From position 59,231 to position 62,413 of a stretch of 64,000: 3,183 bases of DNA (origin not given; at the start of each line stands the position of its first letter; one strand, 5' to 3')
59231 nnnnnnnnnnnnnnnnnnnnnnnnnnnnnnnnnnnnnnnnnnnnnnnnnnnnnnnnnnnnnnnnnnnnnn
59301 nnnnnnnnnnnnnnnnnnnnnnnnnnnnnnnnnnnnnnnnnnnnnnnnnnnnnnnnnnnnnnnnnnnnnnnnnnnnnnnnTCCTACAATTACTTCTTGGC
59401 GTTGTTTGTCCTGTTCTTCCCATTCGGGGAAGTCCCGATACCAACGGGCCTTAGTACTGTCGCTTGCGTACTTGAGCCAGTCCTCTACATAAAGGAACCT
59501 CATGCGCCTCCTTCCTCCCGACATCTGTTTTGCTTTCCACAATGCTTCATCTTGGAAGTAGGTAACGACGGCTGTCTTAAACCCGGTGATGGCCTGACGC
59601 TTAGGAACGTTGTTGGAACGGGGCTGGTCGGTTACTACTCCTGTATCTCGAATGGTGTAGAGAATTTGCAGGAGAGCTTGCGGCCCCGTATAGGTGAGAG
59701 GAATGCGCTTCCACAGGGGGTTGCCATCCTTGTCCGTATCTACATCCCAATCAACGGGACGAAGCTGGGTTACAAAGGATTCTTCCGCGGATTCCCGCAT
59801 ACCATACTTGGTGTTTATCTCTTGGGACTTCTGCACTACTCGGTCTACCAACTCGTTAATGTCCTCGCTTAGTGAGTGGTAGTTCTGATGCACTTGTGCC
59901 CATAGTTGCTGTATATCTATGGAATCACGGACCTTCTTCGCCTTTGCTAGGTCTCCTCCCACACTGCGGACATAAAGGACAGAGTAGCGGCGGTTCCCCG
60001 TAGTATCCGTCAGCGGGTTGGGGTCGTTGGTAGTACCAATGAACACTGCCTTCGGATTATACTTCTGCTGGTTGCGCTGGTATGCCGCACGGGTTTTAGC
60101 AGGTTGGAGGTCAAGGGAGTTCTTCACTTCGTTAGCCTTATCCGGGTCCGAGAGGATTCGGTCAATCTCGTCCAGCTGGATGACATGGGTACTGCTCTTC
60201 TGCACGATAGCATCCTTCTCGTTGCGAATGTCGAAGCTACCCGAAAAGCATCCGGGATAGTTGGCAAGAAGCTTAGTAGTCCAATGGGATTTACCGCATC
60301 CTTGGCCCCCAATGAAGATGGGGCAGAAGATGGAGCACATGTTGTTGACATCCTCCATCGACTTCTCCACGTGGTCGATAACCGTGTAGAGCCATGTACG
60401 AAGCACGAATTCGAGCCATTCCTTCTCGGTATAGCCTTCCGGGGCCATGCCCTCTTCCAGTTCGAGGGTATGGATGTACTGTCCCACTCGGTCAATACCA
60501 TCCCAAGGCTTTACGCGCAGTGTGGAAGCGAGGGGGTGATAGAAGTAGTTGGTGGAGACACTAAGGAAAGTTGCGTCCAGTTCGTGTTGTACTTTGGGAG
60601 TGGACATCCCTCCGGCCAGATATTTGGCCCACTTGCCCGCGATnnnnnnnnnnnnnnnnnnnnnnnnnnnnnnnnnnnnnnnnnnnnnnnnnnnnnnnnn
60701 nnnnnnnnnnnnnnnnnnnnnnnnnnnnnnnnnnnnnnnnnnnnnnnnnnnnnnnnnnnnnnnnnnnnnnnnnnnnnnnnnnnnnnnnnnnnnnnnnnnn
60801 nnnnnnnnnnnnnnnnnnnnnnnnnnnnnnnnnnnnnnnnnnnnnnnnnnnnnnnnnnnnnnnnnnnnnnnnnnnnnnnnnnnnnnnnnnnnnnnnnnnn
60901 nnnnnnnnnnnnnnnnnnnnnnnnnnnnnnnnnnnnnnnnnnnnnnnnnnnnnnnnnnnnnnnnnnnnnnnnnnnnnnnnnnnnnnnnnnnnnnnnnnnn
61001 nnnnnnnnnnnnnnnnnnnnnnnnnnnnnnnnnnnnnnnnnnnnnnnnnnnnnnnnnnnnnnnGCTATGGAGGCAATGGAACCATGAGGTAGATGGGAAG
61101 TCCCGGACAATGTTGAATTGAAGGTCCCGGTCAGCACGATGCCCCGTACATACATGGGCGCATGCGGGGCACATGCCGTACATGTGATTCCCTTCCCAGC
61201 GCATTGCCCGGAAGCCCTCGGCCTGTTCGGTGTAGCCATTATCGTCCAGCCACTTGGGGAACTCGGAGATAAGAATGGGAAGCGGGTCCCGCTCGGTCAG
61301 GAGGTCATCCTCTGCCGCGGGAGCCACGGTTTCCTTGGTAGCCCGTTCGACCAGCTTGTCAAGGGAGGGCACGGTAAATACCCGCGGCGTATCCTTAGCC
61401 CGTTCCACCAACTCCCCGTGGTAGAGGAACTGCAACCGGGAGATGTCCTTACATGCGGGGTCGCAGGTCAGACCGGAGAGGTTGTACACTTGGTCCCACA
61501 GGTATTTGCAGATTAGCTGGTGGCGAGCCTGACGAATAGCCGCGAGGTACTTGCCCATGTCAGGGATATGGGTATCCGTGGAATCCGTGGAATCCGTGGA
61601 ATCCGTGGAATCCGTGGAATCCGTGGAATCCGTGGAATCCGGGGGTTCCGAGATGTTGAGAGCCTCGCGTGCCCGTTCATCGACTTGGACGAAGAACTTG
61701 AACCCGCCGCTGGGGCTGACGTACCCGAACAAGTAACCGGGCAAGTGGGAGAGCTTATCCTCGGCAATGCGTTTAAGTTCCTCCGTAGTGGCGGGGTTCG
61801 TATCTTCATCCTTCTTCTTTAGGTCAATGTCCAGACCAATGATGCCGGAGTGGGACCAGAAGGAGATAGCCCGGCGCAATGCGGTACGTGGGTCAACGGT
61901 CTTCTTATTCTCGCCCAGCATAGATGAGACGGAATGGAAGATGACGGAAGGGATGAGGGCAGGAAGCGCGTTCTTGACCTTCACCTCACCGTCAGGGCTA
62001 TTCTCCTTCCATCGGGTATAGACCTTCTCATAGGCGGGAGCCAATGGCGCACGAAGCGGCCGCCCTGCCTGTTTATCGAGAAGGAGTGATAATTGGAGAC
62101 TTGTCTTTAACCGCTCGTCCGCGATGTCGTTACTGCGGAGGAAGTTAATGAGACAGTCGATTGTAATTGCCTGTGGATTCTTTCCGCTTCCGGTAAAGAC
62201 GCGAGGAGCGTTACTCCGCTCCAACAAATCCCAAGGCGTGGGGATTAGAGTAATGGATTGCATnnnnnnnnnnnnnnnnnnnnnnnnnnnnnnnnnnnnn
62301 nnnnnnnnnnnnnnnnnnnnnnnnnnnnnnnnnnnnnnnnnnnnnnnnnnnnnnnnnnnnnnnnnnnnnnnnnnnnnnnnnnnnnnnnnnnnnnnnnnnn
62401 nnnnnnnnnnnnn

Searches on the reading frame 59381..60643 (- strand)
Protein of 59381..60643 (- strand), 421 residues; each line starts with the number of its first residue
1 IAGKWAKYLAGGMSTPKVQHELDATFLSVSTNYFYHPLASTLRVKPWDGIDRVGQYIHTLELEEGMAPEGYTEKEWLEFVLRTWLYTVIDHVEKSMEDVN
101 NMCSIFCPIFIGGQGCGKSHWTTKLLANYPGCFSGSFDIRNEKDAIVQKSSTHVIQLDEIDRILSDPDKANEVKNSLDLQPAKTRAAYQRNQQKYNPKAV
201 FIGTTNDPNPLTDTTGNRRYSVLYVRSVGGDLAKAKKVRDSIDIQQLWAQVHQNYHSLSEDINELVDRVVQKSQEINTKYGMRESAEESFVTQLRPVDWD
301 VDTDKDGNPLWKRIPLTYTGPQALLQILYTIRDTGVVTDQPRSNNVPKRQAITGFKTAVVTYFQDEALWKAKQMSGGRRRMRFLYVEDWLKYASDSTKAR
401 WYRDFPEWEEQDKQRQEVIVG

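Call 63: predict_structure(alignment_id=A2)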
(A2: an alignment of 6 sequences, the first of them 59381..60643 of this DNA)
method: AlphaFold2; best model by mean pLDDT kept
length: 421 residues; sequences in the alignment: 6
mean_pLDDT: 41.1   pTM: 0.29
mean pLDDT of the five models: 41.1, 39.7, 39.4, 37.5, 35.6
residues with pLDDT >= 90: 1; 70-90: 37; 50-70: 26; < 50: 357
segments of 3 or more residues with pLDDT < 50: 1-69, 71-288, 315-381, 419-421
pLDDT, mean of each block of 10 residues (from residue 1): 34 41 36 33 36 36 43 45 38 32 28 30 37 32 26 29 40 33 28 27 29 32 32 41 41 36 38 40 43 62 82 50 36 29 34 46 42 35 67 87 77 63 36
secondary structure, 60 per line:
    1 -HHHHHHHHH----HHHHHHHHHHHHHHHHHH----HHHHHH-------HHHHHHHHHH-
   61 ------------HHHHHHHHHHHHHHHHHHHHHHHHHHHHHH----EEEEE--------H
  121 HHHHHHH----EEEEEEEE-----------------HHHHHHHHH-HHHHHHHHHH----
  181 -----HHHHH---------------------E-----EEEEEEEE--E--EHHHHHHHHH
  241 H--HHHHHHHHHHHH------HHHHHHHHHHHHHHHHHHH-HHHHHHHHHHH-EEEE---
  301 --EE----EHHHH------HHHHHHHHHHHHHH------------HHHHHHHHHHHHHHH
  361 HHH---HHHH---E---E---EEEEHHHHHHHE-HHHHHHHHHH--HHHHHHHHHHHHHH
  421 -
elements in order: H2-10 H15-32 H37-42 H50-59 H73-102 E107-111 H120-127 E132-139 H157-165 H167-176 H186-190 E218-225 H232-241 H244-255 H262-280 H282-292 E294-297 H310-313 H320-333 H346-363 H367-370 E382-385 H386-392 H395-404 H407-420

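Call 64: find_homologous_proteins(query=window:59381-60643:-, max_evalue=0.001)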
Query window:59381-60643:- (421 aa): 142 proteins with E <= 0.001 among 3062 candidates; the best 120 are listed.
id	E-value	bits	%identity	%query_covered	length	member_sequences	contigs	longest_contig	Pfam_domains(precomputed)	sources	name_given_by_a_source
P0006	2.9e-16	78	26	64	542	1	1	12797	PF05272.18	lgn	-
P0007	6.8e-15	73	29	57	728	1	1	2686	PF22763.2,PF05272.18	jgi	jgi:hypothetical protein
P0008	8.1e-15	73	25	59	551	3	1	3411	PF05272.18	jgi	jgi:putative DNA primase/helicase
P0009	1.6e-13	69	28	56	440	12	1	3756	PF05272.18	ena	-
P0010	4.0e-13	67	26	56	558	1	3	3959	PF05272.18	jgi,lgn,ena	-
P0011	4.8e-13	67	30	52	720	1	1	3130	PF22763.2,PF05272.18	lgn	-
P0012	5.2e-13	67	28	57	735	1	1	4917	PF22763.2,PF05272.18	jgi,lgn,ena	-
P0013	7.9e-13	66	28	52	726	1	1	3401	PF05272.18,PF09250.17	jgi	jgi:hypothetical protein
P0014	1.4e-12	65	28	55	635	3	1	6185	PF05272.18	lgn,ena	-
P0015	3.2e-12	64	28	56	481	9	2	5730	PF19263.6,PF05272.18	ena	-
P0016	3.2e-12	64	26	56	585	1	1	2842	PF05272.18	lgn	-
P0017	4.7e-12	64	30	52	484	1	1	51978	PF19263.6,PF05272.18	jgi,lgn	jgi:predicted P-loop ATPase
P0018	7.6e-12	63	29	56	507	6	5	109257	PF05272.18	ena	-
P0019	7.6e-12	63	30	55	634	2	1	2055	PF05272.18,PF08707.17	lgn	-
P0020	1.9e-11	62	31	58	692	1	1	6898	PF13662.13,PF05272.18,PF13362.13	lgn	-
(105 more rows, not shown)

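Call 76: predict_structure(alignment_id=A3)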
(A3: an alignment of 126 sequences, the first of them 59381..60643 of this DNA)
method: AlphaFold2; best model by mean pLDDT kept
length: 421 residues; sequences in the alignment: 126
mean_pLDDT: 79.2   pTM: 0.73
mean pLDDT of the five models: 79.2, 77.8, 76.8, 76.3, 72.7
residues with pLDDT >= 90: 153; 70-90: 139; 50-70: 113; < 50: 16
segments of 3 or more residues with pLDDT < 50: 332-345
pLDDT, mean of each block of 10 residues (from residue 1): 61 65 69 76 89 98 94 98 96 83 85 92 92 87 84 89 72 73 70 78 87 65 94 96 96 97 94 81 60 78 92 75 63 41 47 63 56 58 83 93 82 77 49
secondary structure, 60 per line:
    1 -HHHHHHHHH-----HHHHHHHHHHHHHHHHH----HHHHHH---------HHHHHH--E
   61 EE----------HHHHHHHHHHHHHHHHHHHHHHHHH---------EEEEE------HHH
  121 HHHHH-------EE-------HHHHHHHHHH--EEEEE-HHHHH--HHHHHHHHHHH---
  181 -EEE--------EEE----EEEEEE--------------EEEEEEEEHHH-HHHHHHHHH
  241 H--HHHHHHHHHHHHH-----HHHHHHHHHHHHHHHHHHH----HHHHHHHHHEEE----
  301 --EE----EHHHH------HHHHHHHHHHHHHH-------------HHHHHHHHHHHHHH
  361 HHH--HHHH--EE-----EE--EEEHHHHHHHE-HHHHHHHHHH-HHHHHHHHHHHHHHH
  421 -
elements in order: H2-10 H16-32 H37-42 H52-57 E60-62 H73-97 E107-111 H118-125 H142-151 E154-158 H160-164 H167-177 E182-184 E193-195 E200-205 E220-227 H232-241 H244-256 H262-280 H285-293 E294-296 H310-313 H320-333 H347-363 H366-369 E383-385 H386-392 H395-404 H406-420

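Call 78: fold_search(model_id=the predicted structure, library=pdb)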
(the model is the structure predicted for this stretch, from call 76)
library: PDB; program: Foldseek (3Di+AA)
matches with E <= 10: 1404; with E <= 0.001: 49
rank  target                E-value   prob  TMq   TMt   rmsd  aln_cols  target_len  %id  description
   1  7pds_C                8.8e-12  1.00  0.50  0.47   8.2       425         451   14  The structure of PriRep1 with dsDNA (released 2022-07-13)
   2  7pds_A                2.9e-11  1.00  0.54  0.51   7.7       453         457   13  The structure of PriRep1 with dsDNA (released 2022-07-13)
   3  7pds_B                3.0e-11  1.00  0.50  0.47   8.1       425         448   16  The structure of PriRep1 with dsDNA (released 2022-07-13)
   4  7pds_E                3.4e-11  1.00  0.52  0.49   8.5       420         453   16  The structure of PriRep1 with dsDNA (released 2022-07-13)
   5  7pds_D                3.7e-11  1.00  0.50  0.47   8.3       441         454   15  The structure of PriRep1 with dsDNA (released 2022-07-13)
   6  7pds_F                4.6e-11  1.00  0.51  0.48   8.2       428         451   15  The structure of PriRep1 with dsDNA (released 2022-07-13)
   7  6k9e_C                1.2e-06  1.00  0.41  0.43   9.6       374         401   13  The A form apo structure of NrS-1 C terminal region-CTR(305-718) (released 2020-06-17)
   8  6k9c_B                2.7e-06  1.00  0.43  0.43  10.6       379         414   13  The apo structure of NrS-1 C terminal region (305-718) (released 2020-04-08)
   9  6k9c_A                3.0e-06  1.00  0.42  0.43  10.5       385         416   13  The apo structure of NrS-1 C terminal region (305-718) (released 2020-04-08)
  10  6k9e_A                3.0e-06  1.00  0.41  0.43   9.6       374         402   14  The A form apo structure of NrS-1 C terminal region-CTR(305-718) (released 2020-06-17)
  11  6lrb_F                3.3e-06  1.00  0.40  0.41  10.4       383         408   12  The A form apo structure of NrS-1 C terminal region-CTR (released 2020-04-08)
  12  6k9e_B                4.8e-06  1.00  0.41  0.42  10.5       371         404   13  The A form apo structure of NrS-1 C terminal region-CTR(305-718) (released 2020-06-17)
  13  8apl_A                9.1e-06  1.00  0.31  0.30  13.0       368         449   12  Vaccinia virus DNA helicase D5 residues 323-785 hexamer with bound DNA processed in C6 (released 2022-11-09)
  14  6lrb_C                1.2e-05  1.00  0.40  0.41  10.4       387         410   12  The A form apo structure of NrS-1 C terminal region-CTR (released 2020-04-08)
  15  6lrb_D                1.6e-05  1.00  0.41  0.42  10.8       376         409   12  The A form apo structure of NrS-1 C terminal region-CTR (released 2020-04-08)
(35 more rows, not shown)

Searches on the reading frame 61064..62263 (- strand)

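Call 98: search_protein_families(library=pfam, proteins=[window:61064-62263:-], max_evalue=5)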
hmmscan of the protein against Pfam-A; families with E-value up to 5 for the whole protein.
window:61064-62263:- (400 aa): 3 families
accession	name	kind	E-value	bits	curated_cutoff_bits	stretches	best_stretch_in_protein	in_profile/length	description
PF08800.15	BT4734-like_N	-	0.0018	18.9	22.4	1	160-282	41-128/134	BT4734-like, N-terminal domain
PF14000.11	Packaging_FI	-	0.036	15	27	1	207-234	48-75/131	DNA packaging protein FI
PF21886.1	BRF2-like_C_cyclin_rpt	-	0.044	14.3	27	1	282-333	12-61/138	BRF2-like, C-terminal cyclin repeat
